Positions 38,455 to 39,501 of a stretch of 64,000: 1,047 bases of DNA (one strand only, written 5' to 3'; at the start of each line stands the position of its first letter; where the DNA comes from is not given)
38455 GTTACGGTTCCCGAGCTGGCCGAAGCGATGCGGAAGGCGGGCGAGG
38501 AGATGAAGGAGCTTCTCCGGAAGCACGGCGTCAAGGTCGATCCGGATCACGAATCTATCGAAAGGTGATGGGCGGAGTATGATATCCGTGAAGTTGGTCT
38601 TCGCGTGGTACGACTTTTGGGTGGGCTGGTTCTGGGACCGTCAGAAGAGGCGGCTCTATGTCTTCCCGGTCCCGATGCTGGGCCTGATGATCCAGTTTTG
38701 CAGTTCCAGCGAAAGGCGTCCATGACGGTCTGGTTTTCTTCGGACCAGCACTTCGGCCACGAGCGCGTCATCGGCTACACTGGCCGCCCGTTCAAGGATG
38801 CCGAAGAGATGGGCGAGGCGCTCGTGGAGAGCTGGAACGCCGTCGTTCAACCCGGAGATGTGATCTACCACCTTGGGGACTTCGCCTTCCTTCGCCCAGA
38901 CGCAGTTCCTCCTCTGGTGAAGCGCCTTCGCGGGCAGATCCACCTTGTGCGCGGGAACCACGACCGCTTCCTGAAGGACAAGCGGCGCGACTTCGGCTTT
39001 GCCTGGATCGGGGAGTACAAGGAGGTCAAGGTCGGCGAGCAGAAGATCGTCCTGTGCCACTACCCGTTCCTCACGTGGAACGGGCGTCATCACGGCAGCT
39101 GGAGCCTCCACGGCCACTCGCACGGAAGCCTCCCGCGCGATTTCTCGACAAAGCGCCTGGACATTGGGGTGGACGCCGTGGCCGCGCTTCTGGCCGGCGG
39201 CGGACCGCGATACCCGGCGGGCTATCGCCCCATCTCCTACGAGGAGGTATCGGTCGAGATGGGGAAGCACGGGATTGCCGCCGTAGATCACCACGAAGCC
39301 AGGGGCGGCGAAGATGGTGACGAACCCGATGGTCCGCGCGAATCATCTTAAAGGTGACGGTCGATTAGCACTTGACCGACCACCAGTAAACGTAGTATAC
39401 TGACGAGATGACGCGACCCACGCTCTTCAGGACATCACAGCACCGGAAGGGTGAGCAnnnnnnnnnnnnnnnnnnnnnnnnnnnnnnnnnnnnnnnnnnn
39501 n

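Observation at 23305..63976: The 6-nt site cores drift stepwise along the array like a positional barcode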

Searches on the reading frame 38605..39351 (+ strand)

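Call 56: search_protein_families(library=pfam, proteins=[window:38605-39351:+], max_evalue=0.01)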
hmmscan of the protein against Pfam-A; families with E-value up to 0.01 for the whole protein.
window:38605-39351:+ (248 aa): 2 families
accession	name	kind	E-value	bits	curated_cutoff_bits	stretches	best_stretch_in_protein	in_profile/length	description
PF12850.12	Metallophos_2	-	6e-08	33.3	27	1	40-157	1-91/154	Calcineurin-like phosphoesterase superfamily domain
PF00149.33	Metallophos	-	0.00022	22.2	21.5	1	40-171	1-116/191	Calcineurin-like phosphoesterase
